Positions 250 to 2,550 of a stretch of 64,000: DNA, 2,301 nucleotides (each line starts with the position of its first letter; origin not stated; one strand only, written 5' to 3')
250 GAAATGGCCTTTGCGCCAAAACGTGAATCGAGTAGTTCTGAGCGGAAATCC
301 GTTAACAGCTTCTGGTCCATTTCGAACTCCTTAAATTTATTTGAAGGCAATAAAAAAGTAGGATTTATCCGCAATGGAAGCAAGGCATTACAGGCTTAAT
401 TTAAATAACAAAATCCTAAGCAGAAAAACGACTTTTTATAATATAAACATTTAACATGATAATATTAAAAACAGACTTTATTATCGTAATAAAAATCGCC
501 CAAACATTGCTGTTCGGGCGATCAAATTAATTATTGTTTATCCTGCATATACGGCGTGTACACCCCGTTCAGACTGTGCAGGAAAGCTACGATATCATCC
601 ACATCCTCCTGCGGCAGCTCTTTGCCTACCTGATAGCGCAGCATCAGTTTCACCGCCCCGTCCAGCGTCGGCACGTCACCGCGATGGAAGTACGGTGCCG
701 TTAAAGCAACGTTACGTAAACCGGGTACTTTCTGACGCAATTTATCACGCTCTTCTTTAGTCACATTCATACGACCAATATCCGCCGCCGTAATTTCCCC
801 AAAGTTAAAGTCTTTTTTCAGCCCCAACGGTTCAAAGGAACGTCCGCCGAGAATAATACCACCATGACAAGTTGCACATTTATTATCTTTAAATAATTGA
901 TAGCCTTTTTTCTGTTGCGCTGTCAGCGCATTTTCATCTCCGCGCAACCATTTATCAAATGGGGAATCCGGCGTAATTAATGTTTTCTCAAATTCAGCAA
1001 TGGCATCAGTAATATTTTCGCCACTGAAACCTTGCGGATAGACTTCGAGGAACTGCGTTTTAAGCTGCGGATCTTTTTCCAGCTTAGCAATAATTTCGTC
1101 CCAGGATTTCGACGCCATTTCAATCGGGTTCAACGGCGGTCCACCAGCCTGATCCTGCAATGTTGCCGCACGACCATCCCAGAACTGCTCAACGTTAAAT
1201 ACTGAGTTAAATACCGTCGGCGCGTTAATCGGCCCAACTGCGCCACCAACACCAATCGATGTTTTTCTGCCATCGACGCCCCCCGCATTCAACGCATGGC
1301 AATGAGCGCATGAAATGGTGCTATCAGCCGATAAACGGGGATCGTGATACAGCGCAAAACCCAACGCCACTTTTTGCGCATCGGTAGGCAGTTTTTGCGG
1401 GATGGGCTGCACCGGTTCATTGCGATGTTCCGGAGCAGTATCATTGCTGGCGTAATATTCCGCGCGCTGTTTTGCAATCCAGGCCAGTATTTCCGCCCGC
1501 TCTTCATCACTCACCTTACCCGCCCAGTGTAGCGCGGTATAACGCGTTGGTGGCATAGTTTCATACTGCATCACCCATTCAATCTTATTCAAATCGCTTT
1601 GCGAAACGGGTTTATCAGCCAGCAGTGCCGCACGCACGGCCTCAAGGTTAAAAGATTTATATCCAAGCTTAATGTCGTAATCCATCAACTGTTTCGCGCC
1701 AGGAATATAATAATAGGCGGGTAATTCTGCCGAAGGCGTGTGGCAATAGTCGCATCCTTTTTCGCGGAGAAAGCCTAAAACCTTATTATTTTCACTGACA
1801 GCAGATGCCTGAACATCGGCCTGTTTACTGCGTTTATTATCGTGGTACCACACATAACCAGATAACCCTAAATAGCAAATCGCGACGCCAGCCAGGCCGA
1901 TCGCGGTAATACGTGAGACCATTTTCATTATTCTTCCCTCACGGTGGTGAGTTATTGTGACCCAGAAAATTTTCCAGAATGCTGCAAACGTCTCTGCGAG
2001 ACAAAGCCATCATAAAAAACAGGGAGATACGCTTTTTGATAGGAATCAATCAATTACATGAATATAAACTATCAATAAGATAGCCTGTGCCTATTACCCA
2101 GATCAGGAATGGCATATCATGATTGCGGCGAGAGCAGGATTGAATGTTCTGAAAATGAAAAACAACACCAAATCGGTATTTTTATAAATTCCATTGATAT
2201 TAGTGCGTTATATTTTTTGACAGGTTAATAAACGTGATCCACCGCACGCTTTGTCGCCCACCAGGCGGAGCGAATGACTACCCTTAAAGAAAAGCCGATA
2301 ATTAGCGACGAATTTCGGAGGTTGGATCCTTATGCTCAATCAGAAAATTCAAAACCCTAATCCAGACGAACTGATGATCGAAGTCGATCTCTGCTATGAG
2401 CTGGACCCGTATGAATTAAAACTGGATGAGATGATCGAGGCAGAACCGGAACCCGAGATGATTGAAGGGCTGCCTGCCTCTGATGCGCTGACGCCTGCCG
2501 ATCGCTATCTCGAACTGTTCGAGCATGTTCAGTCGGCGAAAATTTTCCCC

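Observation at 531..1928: YhjA carries three CXXCH haem-binding motifs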

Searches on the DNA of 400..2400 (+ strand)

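Call 5: search_dna_similar(query=window:400-2400:+, collection=ecoli_genomes, mode=near, max_rows=8)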
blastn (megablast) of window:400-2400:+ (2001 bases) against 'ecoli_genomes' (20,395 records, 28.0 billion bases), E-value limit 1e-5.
Records with a match: 5423; places in all: 5428; records where one place covers at least 80% of the query: 5413.
Genomes with a match: 5423 of 5426; with a place that covers at least 80% of the query: 5413. Places per genome that has any: lowest 1, median 1, highest 2. On chromosomes: 5428 places; on plasmids: 0.
Best place of each record, by identity: >=99% 3177; 95-99% 2246.
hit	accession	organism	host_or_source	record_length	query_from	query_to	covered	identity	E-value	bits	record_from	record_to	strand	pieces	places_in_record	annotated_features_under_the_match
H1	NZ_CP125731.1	Escherichia coli strain GYB01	Homo sapiens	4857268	1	2001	100%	100.0%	0e+0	3709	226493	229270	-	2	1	ccp: cytochrome c peroxidase | IS1 family transposase | treF: alpha,alpha-trehalase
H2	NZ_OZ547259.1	Escherichia coli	Homo sapiens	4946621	1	2001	100%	100.0%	0e+0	3709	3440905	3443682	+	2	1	ccp: cytochrome c peroxidase | IS1 family transposase | treF: alpha,alpha-trehalase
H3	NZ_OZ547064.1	Escherichia coli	Homo sapiens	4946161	1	2001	100%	100.0%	0e+0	3709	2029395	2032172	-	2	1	ccp: cytochrome c peroxidase | IS1 family transposase | treF: alpha,alpha-trehalase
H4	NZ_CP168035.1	Escherichia coli strain EC23HZZ201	pig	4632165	1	2001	100%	100.0%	0e+0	3707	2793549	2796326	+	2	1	ccp: cytochrome c peroxidase | IS1-like element IS1A family transposase | heme-binding domain-containing protein | treF: alpha,alpha-trehalase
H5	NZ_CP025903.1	Escherichia coli strain 300709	Homo sapiens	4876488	1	2001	100%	100.0%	0e+0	3690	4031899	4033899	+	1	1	ccp: cytochrome c peroxidase | treF: alpha,alpha-trehalase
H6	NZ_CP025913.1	Escherichia coli strain 203740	Homo sapiens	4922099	1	2001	100%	100.0%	0e+0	3690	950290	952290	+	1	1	ccp: cytochrome c peroxidase | treF: alpha,alpha-trehalase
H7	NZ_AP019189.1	Escherichia coli strain M217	Homo sapiens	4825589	1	2001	100%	100.0%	0e+0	3690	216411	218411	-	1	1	ccp: cytochrome c peroxidase | treF: alpha,alpha-trehalase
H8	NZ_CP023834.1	Escherichia coli strain 4/2-1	Homo sapiens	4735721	1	2001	100%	100.0%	0e+0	3690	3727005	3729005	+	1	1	ccp: cytochrome c peroxidase | treF: alpha,alpha-trehalase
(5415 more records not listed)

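Call 7: get_annotated_region(hit=H5, flank=4000)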
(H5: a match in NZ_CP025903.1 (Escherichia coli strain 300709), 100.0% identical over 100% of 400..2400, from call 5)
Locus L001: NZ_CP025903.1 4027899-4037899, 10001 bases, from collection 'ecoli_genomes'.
description: Escherichia coli strain 300709 chromosome, complete genome
organism: Escherichia coli strain 300709 (NCBI taxid 562)
replicon: chromosome; assembly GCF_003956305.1
host: Homo sapiens; source: stool; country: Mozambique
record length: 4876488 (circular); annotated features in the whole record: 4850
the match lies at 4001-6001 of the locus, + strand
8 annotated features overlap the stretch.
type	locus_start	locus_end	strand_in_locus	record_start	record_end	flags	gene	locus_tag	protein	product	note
CDS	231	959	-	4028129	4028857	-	gadW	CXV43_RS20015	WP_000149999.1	acid resistance transcriptional activator GadW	-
CDS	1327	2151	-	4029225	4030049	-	gadX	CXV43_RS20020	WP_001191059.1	acid resistance transcriptional activator GadX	-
CDS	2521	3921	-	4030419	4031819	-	gadA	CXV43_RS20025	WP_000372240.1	glutamate decarboxylase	-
CDS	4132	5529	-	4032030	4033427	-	ccp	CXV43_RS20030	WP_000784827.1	cytochrome c peroxidase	-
CDS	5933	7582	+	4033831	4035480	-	treF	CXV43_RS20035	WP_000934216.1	alpha,alpha-trehalase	-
CDS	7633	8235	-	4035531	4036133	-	yhjB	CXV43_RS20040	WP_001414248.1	response regulator transcription factor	-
CDS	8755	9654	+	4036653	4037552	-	rcdB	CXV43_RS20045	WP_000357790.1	LysR family transcriptional regulator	-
CDS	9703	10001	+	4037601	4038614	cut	yhjD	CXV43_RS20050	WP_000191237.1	inner membrane protein YhjD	-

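Call 32: get_annotated_region(hit=H4, flank=500)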
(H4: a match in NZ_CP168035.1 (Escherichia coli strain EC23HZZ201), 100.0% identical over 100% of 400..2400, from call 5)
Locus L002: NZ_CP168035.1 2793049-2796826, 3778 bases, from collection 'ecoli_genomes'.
description: Escherichia coli strain EC23HZZ201 chromosome, complete genome
organism: Escherichia coli strain EC23HZZ201 (NCBI taxid 562)
replicon: chromosome; assembly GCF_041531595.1
host: pig; source: missing; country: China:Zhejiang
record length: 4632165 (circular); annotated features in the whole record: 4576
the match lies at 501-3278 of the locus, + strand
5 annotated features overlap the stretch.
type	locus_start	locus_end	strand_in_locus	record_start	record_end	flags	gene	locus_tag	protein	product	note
CDS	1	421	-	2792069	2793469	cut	gadA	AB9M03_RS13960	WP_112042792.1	glutamate decarboxylase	-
CDS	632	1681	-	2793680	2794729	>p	ccp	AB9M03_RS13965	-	cytochrome c peroxidase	incomplete; partial in the middle of a contig; missing N-terminus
CDS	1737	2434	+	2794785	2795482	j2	-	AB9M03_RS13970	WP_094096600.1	IS1-like element IS1A family transposase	programmed frameshift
CDS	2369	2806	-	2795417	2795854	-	-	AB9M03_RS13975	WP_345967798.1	heme-binding domain-containing protein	-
CDS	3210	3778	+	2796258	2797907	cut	treF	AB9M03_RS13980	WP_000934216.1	alpha,alpha-trehalase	-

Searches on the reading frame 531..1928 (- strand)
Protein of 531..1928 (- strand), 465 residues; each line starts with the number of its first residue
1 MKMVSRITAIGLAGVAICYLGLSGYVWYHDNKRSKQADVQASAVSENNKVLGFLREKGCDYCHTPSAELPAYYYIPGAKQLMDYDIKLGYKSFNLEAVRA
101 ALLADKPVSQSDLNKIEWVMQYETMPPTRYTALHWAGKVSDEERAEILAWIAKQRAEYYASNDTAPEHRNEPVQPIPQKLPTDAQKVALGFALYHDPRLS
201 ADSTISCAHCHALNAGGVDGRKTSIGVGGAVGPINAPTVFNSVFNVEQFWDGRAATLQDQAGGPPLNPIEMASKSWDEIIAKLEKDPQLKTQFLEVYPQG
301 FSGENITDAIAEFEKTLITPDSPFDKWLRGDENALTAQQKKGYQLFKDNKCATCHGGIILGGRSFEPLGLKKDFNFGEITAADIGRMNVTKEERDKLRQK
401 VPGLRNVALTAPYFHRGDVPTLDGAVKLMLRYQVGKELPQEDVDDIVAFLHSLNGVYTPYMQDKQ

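Call 6: profile_search(protein=window:531-1928:-)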
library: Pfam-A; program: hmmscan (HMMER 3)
A. the first sequence (465 residues): domains with independent E <= 10: 10; with E <= 0.001: 4
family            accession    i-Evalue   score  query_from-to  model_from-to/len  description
CCP_MauG          PF03150.19    2.7e-53   181.1     185-332         2-148/149  Di-haem cytochrome c peroxidase
Haem_bd           PF14376.11    1.9e-29   102.8      19-152         2-132/133  Haem-binding domain
Cytochrom_C       PF00034.26    3.3e-05    25.5     340-453         2-89/90  Cytochrome c
RoxA-like_Cyt-c   PF21419.2     0.00058    19.8     407-425        10-28/39  RoxA-like, cytochrome c-like
CHASE             PF03924.19      0.065    13.4     131-198        25-89/189  CHASE domain
Cytochrome_CBB3   PF13442.11      0.066    14.0     338-365         2-32/68  Cytochrome C oxidase, cbb3-type, subunit III
Cytochrom_C       PF00034.26        2.5     9.9     206-222        11-27/90  Cytochrome c
DUF1924           PF09086.16        4.8     8.1     187-218         8-40/96  Domain of unknown function (DUF1924)
CCP_MauG          PF03150.19        6.2     7.9     349-434        22-86/149  Di-haem cytochrome c peroxidase
Cytochrome_C7     PF14522.11        8.7     6.7     347-358        12-23/67  Cytochrome c7 and related cytochrome c

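Call 8: search_solved_structures(query=window:531-1928:-, max_evalue=0.001, show_alignments=1)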
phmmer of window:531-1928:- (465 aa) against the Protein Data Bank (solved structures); distinct sequences matched with E-value up to 0.001: 29.
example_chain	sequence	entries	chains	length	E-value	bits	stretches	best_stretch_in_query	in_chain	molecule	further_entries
9qdt_A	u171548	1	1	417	4.3e-292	971.9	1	46-462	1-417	Probable cytochrome c peroxidase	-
6qkn_A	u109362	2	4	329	1.6e-75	257.9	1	178-456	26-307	Cytochrome-c peroxidase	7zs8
1iqc_A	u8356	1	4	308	1.6e-75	257.9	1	170-456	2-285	di-heme peroxidase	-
6fu3_A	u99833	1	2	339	1.8e-75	257.8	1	178-456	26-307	Protein CcpR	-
1eb7_A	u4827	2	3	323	1.6e-73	251.3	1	180-456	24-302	CYTOCHROME C551 PEROXIDASE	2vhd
3o5c_A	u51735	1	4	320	2e-72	247.7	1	170-456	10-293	Cytochrome c551 peroxidase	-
2c1u_A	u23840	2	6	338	9.2e-71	242.2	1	174-456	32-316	DI-HAEM CYTOCHROME C PEROXIDASE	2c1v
1nml_A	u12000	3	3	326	5.5e-67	229.8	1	167-456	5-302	di-haem cytochrome c peroxidase | Cytochrome c peroxidase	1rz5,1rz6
4aao_A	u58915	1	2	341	8.1e-67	229.2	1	174-459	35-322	CYTOCHROME C551 PEROXIDASE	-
4aal_A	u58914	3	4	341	8.2e-67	229.2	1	174-459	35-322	CYTOCHROME C551 PEROXIDASE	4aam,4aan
3hq9_A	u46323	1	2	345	6.9e-66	226.2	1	168-456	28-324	Cytochrome c551 peroxidase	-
3hq8_A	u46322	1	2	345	4.6e-65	223.5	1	168-456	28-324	Cytochrome c551 peroxidase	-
3hq6_A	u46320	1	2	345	8.6e-65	222.6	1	168-456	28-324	Cytochrome c551 peroxidase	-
3hq7_A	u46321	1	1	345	1.2e-64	222.1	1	168-456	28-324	Cytochrome c551 peroxidase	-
1zzh_A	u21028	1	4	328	4.1e-64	220.3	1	184-456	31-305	cytochrome c peroxidase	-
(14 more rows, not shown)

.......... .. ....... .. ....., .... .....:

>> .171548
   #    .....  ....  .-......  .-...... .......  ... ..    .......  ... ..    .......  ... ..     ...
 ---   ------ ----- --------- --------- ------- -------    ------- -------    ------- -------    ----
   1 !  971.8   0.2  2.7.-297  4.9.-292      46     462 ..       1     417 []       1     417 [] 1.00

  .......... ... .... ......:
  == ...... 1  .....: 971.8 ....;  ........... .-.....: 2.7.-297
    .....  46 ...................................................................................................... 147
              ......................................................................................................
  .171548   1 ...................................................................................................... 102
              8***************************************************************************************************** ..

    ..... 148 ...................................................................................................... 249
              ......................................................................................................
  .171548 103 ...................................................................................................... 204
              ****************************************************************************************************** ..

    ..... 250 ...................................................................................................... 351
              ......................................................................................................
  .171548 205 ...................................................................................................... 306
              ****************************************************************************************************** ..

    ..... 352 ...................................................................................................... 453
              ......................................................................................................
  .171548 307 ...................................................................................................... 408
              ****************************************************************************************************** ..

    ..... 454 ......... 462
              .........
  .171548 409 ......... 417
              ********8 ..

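Call 9: search_protein_families(proteins=[window:534-1928:-], library=ncbifam, max_evalue=0.01)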
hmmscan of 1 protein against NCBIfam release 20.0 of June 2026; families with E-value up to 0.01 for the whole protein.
window:534-1928:- (465 aa): 7 families
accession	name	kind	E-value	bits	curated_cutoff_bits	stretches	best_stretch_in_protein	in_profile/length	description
TIGR04039.1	MXAN_0977_Heme2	hypoth_equivalog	7.5e-47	160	362.85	1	177-427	2-273/336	MbnH family di-heme enzyme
TIGR03791.1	TTQ_mauG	equivalog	1.6e-42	145.7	443.85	1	185-428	4-243/291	tryptophan tryptophylquinone biosynthesis enzyme MauG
TIGR03981.2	SAM_quin_mod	hypoth_equivalog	3.1e-33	115.3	340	2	297-428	221-357/411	His-Xaa-Ser system-associated MauG-like protein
NF040606.1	CytoC_perox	subfamily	2.9e-05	23.5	150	0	391-423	418-450/524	di-heme-cytochrome C peroxidase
NF050122.1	bc1_QcrC_actin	exception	4.1e-05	23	200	0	205-230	50-75/253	cytochrome bc1 complex diheme cytochrome c subunit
NF052341.1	hydrazine_gamma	equivalog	5e-05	22.4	625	0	301-363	164-223/339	hydrazine synthase subunit gamma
TIGR00782.1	ccoP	equivalog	0.0023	17.3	179.95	0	336-357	200-220/285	cytochrome-c oxidase, cbb3-type subunit III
